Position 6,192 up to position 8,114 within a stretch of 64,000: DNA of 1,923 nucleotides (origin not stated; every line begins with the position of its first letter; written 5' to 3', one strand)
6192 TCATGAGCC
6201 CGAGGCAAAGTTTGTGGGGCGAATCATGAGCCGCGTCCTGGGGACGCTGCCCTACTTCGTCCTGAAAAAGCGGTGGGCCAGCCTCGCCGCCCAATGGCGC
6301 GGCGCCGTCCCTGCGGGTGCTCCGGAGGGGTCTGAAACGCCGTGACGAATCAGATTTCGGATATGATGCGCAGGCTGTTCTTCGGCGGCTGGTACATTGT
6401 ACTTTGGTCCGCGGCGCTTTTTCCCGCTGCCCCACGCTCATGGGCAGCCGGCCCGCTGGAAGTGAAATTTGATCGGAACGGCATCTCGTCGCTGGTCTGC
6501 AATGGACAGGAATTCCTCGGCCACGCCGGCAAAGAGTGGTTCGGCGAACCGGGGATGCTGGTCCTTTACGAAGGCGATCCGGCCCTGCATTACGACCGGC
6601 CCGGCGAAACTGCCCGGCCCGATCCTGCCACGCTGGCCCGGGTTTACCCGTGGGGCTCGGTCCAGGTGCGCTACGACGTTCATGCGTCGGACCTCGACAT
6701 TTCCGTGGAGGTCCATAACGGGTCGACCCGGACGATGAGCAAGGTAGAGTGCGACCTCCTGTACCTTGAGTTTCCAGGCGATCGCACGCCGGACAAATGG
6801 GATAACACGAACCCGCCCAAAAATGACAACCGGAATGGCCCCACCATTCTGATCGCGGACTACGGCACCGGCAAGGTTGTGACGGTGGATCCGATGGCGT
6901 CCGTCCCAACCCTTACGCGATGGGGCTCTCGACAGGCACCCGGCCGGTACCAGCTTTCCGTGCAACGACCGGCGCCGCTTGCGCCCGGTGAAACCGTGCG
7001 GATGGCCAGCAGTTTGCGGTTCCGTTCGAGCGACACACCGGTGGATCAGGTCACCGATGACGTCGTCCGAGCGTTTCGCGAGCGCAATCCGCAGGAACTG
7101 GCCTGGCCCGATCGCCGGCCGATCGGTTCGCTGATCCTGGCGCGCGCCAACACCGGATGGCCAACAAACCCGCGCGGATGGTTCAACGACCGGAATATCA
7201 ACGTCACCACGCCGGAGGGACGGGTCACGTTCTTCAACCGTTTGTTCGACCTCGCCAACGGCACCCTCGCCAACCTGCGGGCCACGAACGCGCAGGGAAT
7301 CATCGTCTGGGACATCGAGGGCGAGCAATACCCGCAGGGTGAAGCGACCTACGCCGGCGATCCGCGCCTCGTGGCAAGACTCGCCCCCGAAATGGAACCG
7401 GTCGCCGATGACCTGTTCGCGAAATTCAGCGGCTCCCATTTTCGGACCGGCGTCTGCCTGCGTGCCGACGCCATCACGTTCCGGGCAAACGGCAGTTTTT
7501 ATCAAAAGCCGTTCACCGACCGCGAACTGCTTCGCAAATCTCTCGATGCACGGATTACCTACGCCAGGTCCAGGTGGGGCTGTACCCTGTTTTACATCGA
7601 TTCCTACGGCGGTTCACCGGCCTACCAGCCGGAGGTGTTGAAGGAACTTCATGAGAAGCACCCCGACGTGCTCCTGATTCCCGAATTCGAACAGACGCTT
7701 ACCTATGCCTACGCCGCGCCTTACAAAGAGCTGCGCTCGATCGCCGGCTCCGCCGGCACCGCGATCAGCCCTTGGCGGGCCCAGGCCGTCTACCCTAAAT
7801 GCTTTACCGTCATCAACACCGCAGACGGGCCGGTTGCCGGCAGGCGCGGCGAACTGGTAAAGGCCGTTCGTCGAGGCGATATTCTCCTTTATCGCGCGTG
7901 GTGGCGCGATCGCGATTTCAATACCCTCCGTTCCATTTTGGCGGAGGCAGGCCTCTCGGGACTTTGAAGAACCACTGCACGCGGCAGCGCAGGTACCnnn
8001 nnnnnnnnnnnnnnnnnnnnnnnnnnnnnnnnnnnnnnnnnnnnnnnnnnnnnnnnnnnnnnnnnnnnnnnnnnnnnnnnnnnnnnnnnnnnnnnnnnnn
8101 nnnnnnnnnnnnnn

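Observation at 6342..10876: Two paralogous secreted proteins of unrecognised family bracketing a GT-A-like gene; candidate new EPS-processing glycosidases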

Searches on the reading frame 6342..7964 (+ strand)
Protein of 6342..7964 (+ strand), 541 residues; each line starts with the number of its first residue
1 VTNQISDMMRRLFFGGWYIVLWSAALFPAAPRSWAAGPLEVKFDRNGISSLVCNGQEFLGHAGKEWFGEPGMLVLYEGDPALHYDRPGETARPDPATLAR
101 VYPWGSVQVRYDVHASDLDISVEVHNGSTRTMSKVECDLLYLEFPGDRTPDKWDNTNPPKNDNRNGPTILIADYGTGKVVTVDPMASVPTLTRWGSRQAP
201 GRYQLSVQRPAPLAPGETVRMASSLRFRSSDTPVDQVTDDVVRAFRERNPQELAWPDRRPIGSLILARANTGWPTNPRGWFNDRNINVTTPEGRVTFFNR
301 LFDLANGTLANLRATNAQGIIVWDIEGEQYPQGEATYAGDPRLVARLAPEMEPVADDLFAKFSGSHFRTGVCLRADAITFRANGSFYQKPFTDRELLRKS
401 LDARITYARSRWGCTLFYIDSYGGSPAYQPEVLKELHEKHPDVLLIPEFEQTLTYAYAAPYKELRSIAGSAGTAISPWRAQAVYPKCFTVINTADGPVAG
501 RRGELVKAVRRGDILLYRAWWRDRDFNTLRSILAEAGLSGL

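Call 7: search_protein_families(library=pfam, proteins=[window:6342-7964:+], max_evalue=1)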
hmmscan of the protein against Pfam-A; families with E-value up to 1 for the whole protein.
window:6342-7964:+ (541 aa): 0 families

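Call 9: search_protein_families(library=ncbifam, proteins=[window:6342-7964:+], max_evalue=0.01)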
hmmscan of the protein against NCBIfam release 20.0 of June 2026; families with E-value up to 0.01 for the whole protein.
window:6342-7964:+ (541 aa): 0 families

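Call 10: search_solved_structures(query=window:6342-7964:+, max_evalue=10, show_alignments=2)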
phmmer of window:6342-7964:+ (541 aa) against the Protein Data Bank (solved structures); distinct sequences matched with E-value up to 10: 1.
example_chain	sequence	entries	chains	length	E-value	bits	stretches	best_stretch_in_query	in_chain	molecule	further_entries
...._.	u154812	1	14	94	1.3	10.9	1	315-367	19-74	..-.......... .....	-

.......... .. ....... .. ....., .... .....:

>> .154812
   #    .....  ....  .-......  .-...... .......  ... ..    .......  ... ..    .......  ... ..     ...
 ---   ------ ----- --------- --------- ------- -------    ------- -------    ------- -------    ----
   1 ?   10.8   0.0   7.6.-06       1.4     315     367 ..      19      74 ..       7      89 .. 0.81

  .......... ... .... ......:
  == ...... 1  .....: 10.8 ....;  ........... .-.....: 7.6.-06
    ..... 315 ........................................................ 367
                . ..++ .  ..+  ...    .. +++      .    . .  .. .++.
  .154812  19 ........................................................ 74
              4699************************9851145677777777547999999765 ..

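Call 11: find_homologous_proteins(query=window:6342-7964:+)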
Query window:6342-7964:+ (541 aa): 863 proteins with E <= 0.001 among 8000 candidates; the best 120 are listed.
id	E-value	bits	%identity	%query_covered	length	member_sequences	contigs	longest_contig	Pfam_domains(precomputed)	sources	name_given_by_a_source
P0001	0.0e+0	1251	100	99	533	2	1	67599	-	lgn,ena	-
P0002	0.0e+0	1038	83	99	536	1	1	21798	-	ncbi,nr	ncbi:MAG: hypothetical protein JOY92_12180 [Verrucomicrobia bacterium]|nr:hypothetical protein [Verr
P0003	0.0e+0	1036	83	99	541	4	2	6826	-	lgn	-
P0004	4.2e-288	975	78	99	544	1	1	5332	-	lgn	-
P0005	8.5e-204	697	59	96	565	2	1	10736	-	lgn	-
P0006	1.1e-192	660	56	98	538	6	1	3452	-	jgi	jgi:hypothetical protein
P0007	2.5e-190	652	57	92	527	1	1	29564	-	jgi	jgi:hypothetical protein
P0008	2.3e-189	649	56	96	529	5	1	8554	-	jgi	jgi:hypothetical protein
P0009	1.1e-184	633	54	99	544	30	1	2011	-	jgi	jgi:hypothetical protein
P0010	4.1e-178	612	55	93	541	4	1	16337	-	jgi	jgi:hypothetical protein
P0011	5.1e-123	430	42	95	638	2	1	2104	PF17963.8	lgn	-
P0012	1.8e-121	425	42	94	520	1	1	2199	-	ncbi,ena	-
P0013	2.3e-121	424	41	93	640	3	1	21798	PF17963.8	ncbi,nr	ncbi:MAG: hypothetical protein JOY92_12170 [Verrucomicrobia bacterium]|nr:hypothetical protein [Verr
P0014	5.9e-121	423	41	93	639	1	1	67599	PF17963.8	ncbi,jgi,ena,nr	ncbi:MAG: hypothetical protein JO015_21235 [Verrucomicrobia bacterium]|nr:hypothetical protein [Verr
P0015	2.0e-119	418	41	92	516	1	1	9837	-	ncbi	ncbi:MAG TPA: hypothetical protein VGD78_13370 [Chthoniobacterales bacterium]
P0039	3.7e-89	318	50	54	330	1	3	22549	-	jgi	jgi:hypothetical protein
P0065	5.2e-84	301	36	92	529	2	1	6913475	-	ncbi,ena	-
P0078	1.5e-82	296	35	92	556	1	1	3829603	-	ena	-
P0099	5.0e-81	291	36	91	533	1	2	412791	-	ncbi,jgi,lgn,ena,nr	ncbi:MAG TPA: hypothetical protein VKU19_05540 [Bryobacteraceae bacterium]|nr:hypothetical protein [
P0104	1.6e-80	290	38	78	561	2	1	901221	-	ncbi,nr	ncbi:hypothetical protein [Catalinimonas alkaloidigena]|nr:hypothetical protein [Catalinimonas alkal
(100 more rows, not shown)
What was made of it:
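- Checked: The database copy of the protein is 533 aa (call 11).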

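Call 15: search_solved_structures(query=A1, max_evalue=10, show_alignments=3)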
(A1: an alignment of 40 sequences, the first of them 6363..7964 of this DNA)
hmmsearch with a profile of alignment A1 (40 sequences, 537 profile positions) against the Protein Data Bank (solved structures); distinct sequences matched with E-value up to 10: 0.
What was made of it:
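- Tried and rejected: PDB sequence search found only one chance-level match (GroES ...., E 1.3), and the PDB profile search found nothing at E <= 10 (calls 10, 15).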

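Call 17: search_protein_families(library=pfam, alignment_id=A1, max_evalue=1)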
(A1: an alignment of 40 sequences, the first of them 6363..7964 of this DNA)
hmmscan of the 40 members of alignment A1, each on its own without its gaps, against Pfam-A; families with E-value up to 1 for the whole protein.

A. member 1, window:6363-7964:+ (534 aa): 0 families

B. families by the number of members that match (of 40 scanned): 13 families
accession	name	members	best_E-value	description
PF17963.7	Big_9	3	8.3e-09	Bacterial Ig domain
PF16875.11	Glyco_hydro_36N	2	0.036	Glycosyl hydrolase family 36 N-terminal domain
PF17892.7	Cadherin_5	1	0.0085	Cadherin-like domain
PF03069.20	FmdA_AmdA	1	0.036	Acetamidase/Formamidase family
PF00809.28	Pterin_bind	1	0.043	Pterin binding enzyme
PF16184.11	Cadherin_3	1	0.053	Cadherin-like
PF05345.18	He_PIG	1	0.067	Putative Ig domain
PF20319.3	DUF6614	1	0.12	Family of unknown function (DUF6614)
PF10756.15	bPH_6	1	0.13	Bacterial PH domain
PF13271.11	DUF4062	1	0.13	Domain of unknown function (DUF4062)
PF06983.19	3-dmu-9_3-mt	1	0.15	3-demethylubiquinone-9 3-methyltransferase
PF13999.11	MarB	1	0.2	MarB protein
PF13095.12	FTA2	1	0.24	Kinetochore Sim4 complex subunit FTA2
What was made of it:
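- On GH114 / GH135 / GH166 / GH153 (Ega3, Sph3, PelA, PgaB EPS hydrolases): No Pfam or NCBIfam hit (calls 7, 9, 17).
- On Pfam GHL families: hmmscan of 40 members at E <= 1 lists no GHL family (call 17).
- Closest known: Clan GH-H. Different: There is no Pfam Alpha-amylase hit (calls 7, 17).
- Closest known: Pfam 'GHL' hypothetical glycoside-hydrolase-like families. Different: No GHL model is hit by any of the 40 members scanned at E <= 1 (call 17).
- There is no sequence similarity to any of these families (calls 7, 15, 17).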

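Call 22: predict_structure(alignment_id=A1)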
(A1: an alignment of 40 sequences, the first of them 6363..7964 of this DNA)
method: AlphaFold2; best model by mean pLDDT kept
length: 534 residues; sequences in the alignment: 40
mean_pLDDT: 91.1   pTM: 0.88
mean pLDDT of the five models: 91.1, 90.6, 90.6, 90.5, 87.4
residues with pLDDT >= 90: 436; 70-90: 50; 50-70: 22; < 50: 26
segments of 3 or more residues with pLDDT < 50: 1-4, 6-22
pLDDT, mean of each block of 10 residues (from residue 1): 43 47 54 90 92 75 93 93 93 97 96 98 97 94 95 95 95 93 95 93 96 97 95 96 97 97 95 96 98 98 98 97 83 97 98 98 96 92 91 98 99 72 91 98 93 93 83 96 95 97 98 93 96 54
secondary structure, 60 per line:
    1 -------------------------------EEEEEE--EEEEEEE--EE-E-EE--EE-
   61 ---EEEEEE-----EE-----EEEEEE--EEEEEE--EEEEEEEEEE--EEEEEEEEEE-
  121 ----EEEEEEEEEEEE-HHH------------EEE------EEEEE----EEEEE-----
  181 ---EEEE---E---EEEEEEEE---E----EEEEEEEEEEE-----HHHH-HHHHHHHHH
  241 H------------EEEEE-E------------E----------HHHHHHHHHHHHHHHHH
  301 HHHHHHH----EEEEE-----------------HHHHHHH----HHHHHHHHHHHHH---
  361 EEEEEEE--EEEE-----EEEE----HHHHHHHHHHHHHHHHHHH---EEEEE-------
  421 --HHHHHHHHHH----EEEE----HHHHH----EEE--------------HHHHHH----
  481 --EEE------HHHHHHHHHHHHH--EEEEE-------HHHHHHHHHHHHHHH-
elements in order: E32-37 E40-46 E64-69 E82-87 E90-95 E98-107 E110-119 E125-136 E153-155 E162-166 E171-175 E184-187 E195-202 E211-221 H227-230 H232-241 E254-258 H284-307 E312-316 H334-340 H345-357 E361-367 E370-373 E379-382 H387-405 E409-413 H423-432 E437-440 H445-449 E454-456 H471-476 E483-485 H492-504 E507-511 H519-533
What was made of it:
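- On Clan GH-D (GH27/GH31/GH36): AF2 model with pLDDT 91 (call 22).
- Structure: AF2 pLDDT 91.1, pTM 0.88, giving a beta-sandwich plus a canonical 8-stranded barrel (call 22).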

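Call 25: fold_search(model_id=the predicted structure, library=pdb)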
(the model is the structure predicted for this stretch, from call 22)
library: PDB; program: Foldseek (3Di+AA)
matches with E <= 10: 1619; with E <= 0.001: 182
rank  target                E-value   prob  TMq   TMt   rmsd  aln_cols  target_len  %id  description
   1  3mi6_A                2.7e-14  1.00  0.42  0.33  11.4       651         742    9  Crystal structure of the alpha-galactosidase from Lactobacillus brevis, Northeast Structural Genomics Consortium Targe (released 2010-04-28)
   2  6phw_A                6.9e-14  1.00  0.42  0.33  11.8       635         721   10  SpAga D472N structure in complex with melibiose (released 2019-10-02)
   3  6jhp_A                9.2e-14  1.00  0.45  0.36  10.5       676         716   11  Crystal structure of the glycoside hydrolase family 36 alpha-galactosidase from Paecilomyces thermophila (released 2020-05-20)
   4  8x1b                  2.9e-13  1.00  0.47  0.40  10.3       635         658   12  Cryo-EM structure of FpGalactosaminidase from Flavonifractor plautii in apo state (released 2024-11-13)
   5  3mi6_B                2.9e-13  1.00  0.44  0.35  10.8       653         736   10  Crystal structure of the alpha-galactosidase from Lactobacillus brevis, Northeast Structural Genomics Consortium Targe (released 2010-04-28)
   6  8k7u_A                3.7e-13  1.00  0.42  0.36  10.5       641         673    9  the alpha-galactosidase 5 with Cacl2 (released 2024-07-31)
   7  7qqh_A                2.5e-12  1.00  0.42  0.38  10.5       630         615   14  Crystal structure of MYORG (D520N) in complex with Gal-a1,4-Glc (released 2022-08-31)
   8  7qqf_B                4.3e-12  1.00  0.44  0.39   9.9       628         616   11  Crystal structure of unliganded MYORG (released 2022-08-31)
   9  7qqf_C                4.3e-12  1.00  0.43  0.39  10.1       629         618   12  Crystal structure of unliganded MYORG (released 2022-08-31)
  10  9awt_A                4.5e-12  1.00  0.46  0.39  10.1       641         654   13  Structure of the A type blood alpha-D-galactosamine galactosaminidase from Flavonifractor plautii in complex with GalN (released 2024-12-18)
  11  7qqh_B                4.8e-12  1.00  0.41  0.36  10.9       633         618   13  Crystal structure of MYORG (D520N) in complex with Gal-a1,4-Glc (released 2022-08-31)
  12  7qqh_C                5.4e-12  1.00  0.41  0.37  10.2       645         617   13  Crystal structure of MYORG (D520N) in complex with Gal-a1,4-Glc (released 2022-08-31)
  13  7qqg_B                1.4e-11  1.00  0.42  0.38   9.4       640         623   12  Crystal structure of MYORG bound to 1-deoxygalactonojirimycin (released 2022-08-31)
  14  7qqg_C                2.3e-11  1.00  0.42  0.38   9.9       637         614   12  Crystal structure of MYORG bound to 1-deoxygalactonojirimycin (released 2022-08-31)
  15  7qqf_A                3.1e-11  1.00  0.43  0.39   9.9       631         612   11  Crystal structure of unliganded MYORG (released 2022-08-31)
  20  5nok_A                4.5e-09  1.00  0.24  0.20  11.1       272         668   13  Polysaccharide Lyase BACCELL_00875 (released 2017-06-28)
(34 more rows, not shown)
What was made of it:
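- On Clan GH-D (GH27/GH31/GH36): The top Foldseek PDB hits are GH36/GH31 proteins, E 1e-14 to 1e-12 (call 25).
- Closest known: Clan GH-D glycosidases: GH36 alpha-galactosidases / alpha-N-acetylgalactosaminidases. Same: These are the best whole-protein fold matches (E 2.7e-14 to 5e-12; call 25).
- Fold matches: the best whole-protein Foldseek hits in PDB are GH36 alpha-galactosidases 3mi6, 6phw and 6jhp, the GH36 galactosaminidase 8x1b and GH31 MYORG (E 2.7e-14 to 5e-12, prob 1.0; call 25).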

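Call 26: search_protein_representatives(alignment_id=A1)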
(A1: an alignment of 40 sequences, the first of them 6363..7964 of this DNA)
Query: 40 sequences, 537 profile positions. Proteins with E-value up to 0.001 (for the whole library): 1643; up to 1e-10: 1359; up to 1e-30: 942. The best 150 are listed.
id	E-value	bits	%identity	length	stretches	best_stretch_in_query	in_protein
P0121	8.2e-202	688.2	-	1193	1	11-534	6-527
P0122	3.2e-201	686.2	-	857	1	18-535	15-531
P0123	1.0e-199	681.3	-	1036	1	24-530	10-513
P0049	2.0e-197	673.7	-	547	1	1-536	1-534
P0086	1.2e-196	671.1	-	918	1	11-534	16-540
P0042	4.6e-196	669.2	-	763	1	10-531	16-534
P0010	2.9e-194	663.3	-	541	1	5-535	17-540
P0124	4.4e-194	662.7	-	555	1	23-535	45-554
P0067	1.1e-193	661.4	-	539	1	12-534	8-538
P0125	1.2e-193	661.2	-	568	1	20-536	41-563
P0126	5.3e-193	659.1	-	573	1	5-535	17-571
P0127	5.4e-193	659.1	-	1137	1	9-533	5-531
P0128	1.8e-192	657.4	-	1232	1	12-534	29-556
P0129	2.3e-190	650.4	-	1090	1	14-534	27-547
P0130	7.7e-190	648.7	-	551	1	22-535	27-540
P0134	9.7e-186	635.2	-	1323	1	22-533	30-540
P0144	9.3e-175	598.9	-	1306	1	15-533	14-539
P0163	2.9e-160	551.1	-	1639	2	22-535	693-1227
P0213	6.1e-142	490.6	-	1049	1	17-535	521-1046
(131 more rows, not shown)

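Call 28: search_protein_families(library=pfam, proteins=[P0121, P0122, P0123, P0127, P0134, P0144, P0163, P0213], max_evalue=0.001)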
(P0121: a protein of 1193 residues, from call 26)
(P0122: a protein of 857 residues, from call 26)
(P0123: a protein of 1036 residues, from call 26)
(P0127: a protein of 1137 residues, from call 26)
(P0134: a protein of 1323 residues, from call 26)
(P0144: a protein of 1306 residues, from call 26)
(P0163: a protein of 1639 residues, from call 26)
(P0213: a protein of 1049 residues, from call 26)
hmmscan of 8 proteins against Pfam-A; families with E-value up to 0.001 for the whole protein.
P0121 (1193 aa): 10 families
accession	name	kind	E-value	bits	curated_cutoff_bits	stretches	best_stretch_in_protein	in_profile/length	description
PF17957.7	Big_7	-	3.8e-63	210.5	24.1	4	539-607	1-70/70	Bacterial Ig domain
PF07691.17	PA14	-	5.8e-24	85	24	2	1070-1190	6-136/147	PA14 domain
PF19077.6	Big_13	-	5e-18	65.9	27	2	804-862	40-100/102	Bacterial Ig-like domain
PF16640.11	Big_3_5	-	1.3e-11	45.4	35.5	1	780-863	6-88/88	Bacterial Ig-like domain (group 3)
PF13750.12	Big_3_3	-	1.8e-10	41.2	27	0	920-981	3-65/157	Bacterial Ig-like domain (group 3)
PF02494.22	HYR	-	4.7e-10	40.1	21.7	0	596-625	52-81/81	HYR domain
PF17996.7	CE2_N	-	6.9e-07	29.7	27.9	0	865-942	13-84/108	Carbohydrate esterase 2 N-terminal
PF14347.11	DUF4399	-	3e-05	24.7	28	0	1020-1052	54-90/91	Domain of unknown function (DUF4399)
PF13754.12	Big_3_4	-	0.00031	21.1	27.3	0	796-832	44-80/106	Domain of unknown function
PF18981.6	InlK_D3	-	0.0007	20.1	25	0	836-862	49-75/75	Internalin K domain (D3/D4)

P0122 (857 aa): 3 families
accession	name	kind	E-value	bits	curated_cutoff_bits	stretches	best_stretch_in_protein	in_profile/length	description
PF17957.7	Big_7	-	2.2e-32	112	24.1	2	632-699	1-69/70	Bacterial Ig domain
PF07691.17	PA14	-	2.7e-20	73.1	24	1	734-854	3-134/147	PA14 domain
PF19077.6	Big_13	-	8.2e-07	29.9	27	1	650-719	32-100/102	Bacterial Ig-like domain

P0123 (1036 aa): 5 families
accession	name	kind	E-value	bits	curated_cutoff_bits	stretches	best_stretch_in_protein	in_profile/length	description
PF17957.7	Big_7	-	2.9e-56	188.5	24.1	4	714-782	1-70/70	Bacterial Ig domain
PF19077.6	Big_13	-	5.1e-13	49.8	27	1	665-704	61-100/102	Bacterial Ig-like domain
PF07691.17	PA14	-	6.3e-13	49.2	24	1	918-1034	6-134/147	PA14 domain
PF13750.12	Big_3_3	-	6.6e-11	42.6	27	1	668-743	3-78/157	Bacterial Ig-like domain (group 3)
PF02494.22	HYR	-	0.00061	20.5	21.7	0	773-800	54-81/81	HYR domain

P0127 (1137 aa): 5 families
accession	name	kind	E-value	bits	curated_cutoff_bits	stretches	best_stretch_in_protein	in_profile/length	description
PF17957.7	Big_7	-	1.3e-69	231.2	24.1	5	823-890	2-70/70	Bacterial Ig domain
PF07691.17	PA14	-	1.3e-18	67.6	24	1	1015-1135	3-134/147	PA14 domain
PF13750.12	Big_3_3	-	1.8e-08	34.6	27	0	591-650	3-65/157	Bacterial Ig-like domain (group 3)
PF22352.2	K319L-like_PKD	-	0.00012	22.5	27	0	837-908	12-84/84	K319L-like, PKD domain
PF19077.6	Big_13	-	0.00021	22.2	27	0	877-908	67-100/102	Bacterial Ig-like domain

P0134 (1323 aa): 5 families
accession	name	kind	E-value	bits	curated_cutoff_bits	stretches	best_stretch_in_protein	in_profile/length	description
PF07691.17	PA14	-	1.5e-42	145.3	24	2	896-1017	5-138/147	PA14 domain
PF02368.24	Big_2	-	9.7e-21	74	22.8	2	545-613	4-70/79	Bacterial Ig-like domain (group 2)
PF07679.22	I-set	-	3.6e-12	46.6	23.7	0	716-750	3-37/90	Immunoglobulin I-set domain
PF17766.7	fn3_6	-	2.1e-11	44.3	26.4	0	770-829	16-76/99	Fibronectin type-III domain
PF13927.12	Ig_3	-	0.00021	22.2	30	0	716-784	4-68/78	Immunoglobulin domain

P0144 (1306 aa): 7 families
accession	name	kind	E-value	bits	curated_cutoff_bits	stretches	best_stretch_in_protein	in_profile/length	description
PF17957.7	Big_7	-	5.4e-79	261.3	24.1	4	951-1019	1-70/70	Bacterial Ig domain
PF13385.13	Laminin_G_3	-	2.1e-44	151.7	27.6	2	786-941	1-151/151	Concanavalin A-like lectin/glucanases superfamily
PF19077.6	Big_13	-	3.9e-15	56.6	27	0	1084-1134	49-100/102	Bacterial Ig-like domain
PF13750.12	Big_3_3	-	1.9e-09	37.8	27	0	1001-1127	3-140/157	Bacterial Ig-like domain (group 3)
PF02210.31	Laminin_G_2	-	5.6e-09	37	22.9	1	822-931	11-124/126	Laminin G domain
PF16355.11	DUF4982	-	2.4e-05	24.6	23.9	0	581-626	15-59/61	Domain of unknown function (DUF4982)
PF16640.11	Big_3_5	-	0.00011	23.1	35.5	0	1052-1134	6-87/88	Bacterial Ig-like domain (group 3)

P0163 (1639 aa): 1 family
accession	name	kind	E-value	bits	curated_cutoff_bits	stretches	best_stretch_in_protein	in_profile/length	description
PF01471.23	PG_binding_1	-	6.1e-15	55.6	23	2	1485-1528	3-38/57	Putative peptidoglycan binding domain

P0213 (1049 aa): 3 families
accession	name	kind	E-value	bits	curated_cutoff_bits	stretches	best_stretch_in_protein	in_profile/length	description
PF12708.12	Pect-lyase_RHGA_epim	-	3e-10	40.7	27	1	75-133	5-65/213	Rhamnogalacturonase A/epimerase, pectate lyase-like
PF00041.27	fn3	-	1.9e-05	25.2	25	1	443-525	2-81/84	Fibronectin type III domain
PF12218.14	End_N_terminal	-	3.1e-05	24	26.3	1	79-116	1-37/67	N terminal extension of bacteriophage endosialidase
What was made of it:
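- Fusion partners in long family members are typical of extracellular glycan-active proteins: PA14, Big_7, Laminin_G_3/ConA-like, and a pectate-lyase-like beta-helix (call 28). Fusions to PA14, ConA-like and pectate-lyase-like domains are typical of degradative enzymes (call 28).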
